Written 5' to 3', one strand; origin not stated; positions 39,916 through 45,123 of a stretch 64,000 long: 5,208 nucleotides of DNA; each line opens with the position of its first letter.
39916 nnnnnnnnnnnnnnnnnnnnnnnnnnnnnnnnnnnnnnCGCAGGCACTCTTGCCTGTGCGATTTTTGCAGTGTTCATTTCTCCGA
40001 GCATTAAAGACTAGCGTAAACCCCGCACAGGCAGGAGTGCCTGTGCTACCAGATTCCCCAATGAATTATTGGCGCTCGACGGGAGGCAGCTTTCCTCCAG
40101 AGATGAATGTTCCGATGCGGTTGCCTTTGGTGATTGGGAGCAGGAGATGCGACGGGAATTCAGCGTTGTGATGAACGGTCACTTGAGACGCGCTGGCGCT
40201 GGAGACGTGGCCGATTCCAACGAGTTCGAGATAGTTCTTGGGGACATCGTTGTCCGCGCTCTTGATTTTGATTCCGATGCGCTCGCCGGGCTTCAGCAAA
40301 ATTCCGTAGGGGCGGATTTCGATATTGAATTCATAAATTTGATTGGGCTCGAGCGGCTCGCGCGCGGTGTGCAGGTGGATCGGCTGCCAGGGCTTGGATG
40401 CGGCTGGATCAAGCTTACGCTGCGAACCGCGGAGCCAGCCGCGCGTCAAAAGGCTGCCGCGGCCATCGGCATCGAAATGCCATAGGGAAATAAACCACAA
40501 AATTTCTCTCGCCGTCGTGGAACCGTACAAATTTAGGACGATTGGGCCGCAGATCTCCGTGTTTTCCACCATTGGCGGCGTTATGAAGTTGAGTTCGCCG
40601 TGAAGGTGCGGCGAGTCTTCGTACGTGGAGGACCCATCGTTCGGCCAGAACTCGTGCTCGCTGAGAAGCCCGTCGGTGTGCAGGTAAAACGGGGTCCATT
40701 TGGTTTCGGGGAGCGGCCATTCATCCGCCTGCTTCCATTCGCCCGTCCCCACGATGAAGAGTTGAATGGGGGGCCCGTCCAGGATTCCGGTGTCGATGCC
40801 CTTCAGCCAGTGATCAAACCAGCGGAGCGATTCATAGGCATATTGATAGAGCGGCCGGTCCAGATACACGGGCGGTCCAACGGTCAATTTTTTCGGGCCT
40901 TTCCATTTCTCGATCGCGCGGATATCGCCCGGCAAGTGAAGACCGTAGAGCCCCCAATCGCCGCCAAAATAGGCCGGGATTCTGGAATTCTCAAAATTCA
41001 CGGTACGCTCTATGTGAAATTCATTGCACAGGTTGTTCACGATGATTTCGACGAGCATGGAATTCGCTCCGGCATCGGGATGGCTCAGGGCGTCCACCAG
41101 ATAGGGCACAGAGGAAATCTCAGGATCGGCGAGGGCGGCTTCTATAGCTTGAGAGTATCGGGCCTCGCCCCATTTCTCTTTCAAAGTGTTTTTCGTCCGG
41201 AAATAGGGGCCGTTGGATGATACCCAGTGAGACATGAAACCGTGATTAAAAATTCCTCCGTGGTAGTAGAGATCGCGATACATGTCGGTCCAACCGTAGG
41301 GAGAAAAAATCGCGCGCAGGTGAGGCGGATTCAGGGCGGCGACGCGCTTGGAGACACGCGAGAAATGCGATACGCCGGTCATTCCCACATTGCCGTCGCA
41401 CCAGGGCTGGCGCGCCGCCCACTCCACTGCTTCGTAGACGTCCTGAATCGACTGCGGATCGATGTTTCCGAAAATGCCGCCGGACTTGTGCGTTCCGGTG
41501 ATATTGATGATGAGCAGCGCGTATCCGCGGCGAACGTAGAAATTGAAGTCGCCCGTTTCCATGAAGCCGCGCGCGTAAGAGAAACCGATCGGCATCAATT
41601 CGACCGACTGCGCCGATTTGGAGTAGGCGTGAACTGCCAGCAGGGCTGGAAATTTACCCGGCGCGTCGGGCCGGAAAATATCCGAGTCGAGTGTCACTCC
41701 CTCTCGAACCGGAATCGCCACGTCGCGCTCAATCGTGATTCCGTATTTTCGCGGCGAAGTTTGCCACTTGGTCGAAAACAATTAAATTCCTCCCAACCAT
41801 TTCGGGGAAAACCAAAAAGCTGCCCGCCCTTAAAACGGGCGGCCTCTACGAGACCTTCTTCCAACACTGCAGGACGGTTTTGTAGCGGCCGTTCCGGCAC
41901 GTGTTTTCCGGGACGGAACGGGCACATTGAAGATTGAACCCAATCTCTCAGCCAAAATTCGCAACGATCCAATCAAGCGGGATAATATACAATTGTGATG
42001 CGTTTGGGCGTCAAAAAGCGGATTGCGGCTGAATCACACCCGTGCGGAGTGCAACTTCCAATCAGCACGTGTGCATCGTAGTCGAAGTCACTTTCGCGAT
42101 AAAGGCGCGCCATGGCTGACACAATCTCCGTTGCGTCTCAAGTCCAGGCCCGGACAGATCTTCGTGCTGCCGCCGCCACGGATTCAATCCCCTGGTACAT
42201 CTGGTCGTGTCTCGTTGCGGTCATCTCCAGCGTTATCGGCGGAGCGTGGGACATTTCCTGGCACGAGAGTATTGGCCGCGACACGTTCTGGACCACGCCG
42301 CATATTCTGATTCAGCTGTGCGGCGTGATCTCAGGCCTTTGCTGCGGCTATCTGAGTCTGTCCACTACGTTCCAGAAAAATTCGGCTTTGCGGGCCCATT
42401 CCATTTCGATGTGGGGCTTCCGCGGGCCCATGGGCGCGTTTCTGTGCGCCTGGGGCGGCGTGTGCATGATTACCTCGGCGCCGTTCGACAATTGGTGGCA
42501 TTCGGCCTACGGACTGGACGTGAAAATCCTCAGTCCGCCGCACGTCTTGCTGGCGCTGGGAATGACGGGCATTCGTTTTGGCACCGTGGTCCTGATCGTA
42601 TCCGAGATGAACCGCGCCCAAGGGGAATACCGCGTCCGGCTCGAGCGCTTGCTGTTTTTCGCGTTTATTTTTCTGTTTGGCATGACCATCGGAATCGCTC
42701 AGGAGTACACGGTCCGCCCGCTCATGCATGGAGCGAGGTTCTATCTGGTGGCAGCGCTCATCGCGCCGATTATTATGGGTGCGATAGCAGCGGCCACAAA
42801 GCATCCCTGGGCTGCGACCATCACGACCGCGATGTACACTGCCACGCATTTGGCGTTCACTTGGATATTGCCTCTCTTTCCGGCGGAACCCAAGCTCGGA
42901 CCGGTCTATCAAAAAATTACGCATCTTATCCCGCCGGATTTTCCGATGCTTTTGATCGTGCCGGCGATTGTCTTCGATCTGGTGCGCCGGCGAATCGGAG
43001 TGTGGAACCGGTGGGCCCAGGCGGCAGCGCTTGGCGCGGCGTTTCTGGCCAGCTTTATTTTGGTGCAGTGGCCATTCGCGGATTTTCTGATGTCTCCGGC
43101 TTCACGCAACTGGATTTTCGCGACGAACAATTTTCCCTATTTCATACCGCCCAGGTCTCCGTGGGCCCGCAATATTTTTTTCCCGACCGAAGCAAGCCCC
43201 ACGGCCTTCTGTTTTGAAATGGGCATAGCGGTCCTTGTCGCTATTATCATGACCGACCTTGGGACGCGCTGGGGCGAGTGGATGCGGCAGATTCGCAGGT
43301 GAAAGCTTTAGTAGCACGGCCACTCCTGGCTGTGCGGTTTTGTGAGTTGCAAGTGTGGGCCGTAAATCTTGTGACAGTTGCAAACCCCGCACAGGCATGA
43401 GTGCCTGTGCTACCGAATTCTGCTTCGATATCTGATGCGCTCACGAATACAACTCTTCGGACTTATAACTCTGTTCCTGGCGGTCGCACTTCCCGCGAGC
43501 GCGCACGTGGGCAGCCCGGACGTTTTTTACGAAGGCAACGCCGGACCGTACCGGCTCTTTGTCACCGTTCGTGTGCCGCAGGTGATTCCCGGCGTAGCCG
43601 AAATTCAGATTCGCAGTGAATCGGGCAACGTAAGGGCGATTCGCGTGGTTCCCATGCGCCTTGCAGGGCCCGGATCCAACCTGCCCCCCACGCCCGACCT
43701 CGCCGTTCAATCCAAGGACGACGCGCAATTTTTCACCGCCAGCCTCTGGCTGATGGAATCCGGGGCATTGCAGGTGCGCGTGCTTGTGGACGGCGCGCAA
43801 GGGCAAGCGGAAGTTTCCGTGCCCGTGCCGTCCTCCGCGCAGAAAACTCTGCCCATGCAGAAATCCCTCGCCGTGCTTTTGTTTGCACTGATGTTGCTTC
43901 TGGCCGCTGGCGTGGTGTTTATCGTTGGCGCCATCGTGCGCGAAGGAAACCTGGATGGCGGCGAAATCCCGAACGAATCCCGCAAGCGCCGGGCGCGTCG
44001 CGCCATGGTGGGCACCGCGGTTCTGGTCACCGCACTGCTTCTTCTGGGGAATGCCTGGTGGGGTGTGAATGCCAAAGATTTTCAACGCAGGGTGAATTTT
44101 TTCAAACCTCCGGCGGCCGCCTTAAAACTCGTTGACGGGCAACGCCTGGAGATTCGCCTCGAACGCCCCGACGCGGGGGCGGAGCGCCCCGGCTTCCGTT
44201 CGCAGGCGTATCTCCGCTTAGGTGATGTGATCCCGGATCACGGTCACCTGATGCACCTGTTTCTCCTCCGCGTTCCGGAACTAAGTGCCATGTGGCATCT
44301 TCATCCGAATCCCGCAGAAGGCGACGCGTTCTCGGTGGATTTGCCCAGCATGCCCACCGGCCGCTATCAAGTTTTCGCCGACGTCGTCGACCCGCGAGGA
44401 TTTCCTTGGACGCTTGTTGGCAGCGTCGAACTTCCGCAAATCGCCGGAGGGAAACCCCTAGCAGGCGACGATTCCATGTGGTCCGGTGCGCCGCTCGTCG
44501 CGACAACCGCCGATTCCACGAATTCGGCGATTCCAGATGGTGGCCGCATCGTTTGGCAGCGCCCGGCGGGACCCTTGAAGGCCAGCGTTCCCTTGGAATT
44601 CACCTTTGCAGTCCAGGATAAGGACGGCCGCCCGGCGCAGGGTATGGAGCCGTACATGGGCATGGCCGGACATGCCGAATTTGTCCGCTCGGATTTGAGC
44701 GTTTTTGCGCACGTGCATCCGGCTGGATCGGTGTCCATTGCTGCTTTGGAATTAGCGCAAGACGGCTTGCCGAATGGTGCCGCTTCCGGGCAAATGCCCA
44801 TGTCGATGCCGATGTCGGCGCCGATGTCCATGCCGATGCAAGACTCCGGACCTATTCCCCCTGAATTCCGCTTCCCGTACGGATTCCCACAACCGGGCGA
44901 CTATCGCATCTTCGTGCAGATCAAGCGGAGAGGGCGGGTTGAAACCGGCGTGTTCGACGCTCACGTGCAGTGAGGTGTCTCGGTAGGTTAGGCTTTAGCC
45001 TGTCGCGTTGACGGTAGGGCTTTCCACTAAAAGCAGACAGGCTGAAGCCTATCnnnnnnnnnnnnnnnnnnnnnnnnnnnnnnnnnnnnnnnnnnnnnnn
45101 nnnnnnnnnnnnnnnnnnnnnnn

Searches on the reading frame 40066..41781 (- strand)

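Call 17: search_protein_families(library=pfam, proteins=[window:40066-41781:-])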
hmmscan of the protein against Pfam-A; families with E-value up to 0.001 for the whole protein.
window:40066-41781:- (571 aa): 2 families
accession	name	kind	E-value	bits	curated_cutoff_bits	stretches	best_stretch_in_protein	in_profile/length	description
PF02129.25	Peptidase_S15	-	7.1e-35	121.4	23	1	28-220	2-189/262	X-Pro dipeptidyl-peptidase (S15 family)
PF08530.16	PepX_C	-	8.5e-30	104.7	22.5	1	337-546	7-216/217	X-Pro dipeptidyl-peptidase C-terminal non-catalytic domain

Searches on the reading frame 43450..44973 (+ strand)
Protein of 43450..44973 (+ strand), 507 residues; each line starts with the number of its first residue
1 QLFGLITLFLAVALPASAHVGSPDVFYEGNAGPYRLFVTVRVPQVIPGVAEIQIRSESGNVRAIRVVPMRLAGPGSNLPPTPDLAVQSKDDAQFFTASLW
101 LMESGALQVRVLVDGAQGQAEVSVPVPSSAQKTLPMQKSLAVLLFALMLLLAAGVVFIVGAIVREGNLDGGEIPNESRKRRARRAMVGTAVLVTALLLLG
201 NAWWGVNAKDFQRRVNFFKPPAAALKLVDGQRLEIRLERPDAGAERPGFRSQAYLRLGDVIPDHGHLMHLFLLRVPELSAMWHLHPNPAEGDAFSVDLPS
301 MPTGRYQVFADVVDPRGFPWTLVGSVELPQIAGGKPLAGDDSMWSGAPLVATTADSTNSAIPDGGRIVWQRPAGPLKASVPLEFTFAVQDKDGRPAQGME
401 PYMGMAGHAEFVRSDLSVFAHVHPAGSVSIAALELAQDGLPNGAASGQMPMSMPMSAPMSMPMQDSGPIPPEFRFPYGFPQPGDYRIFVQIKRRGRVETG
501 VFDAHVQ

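Call 66: search_protein_families(library=pfam, proteins=[window:43450-44973:+], max_evalue=0.001)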
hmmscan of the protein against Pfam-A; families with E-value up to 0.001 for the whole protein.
window:43450-44973:+ (507 aa): 0 families
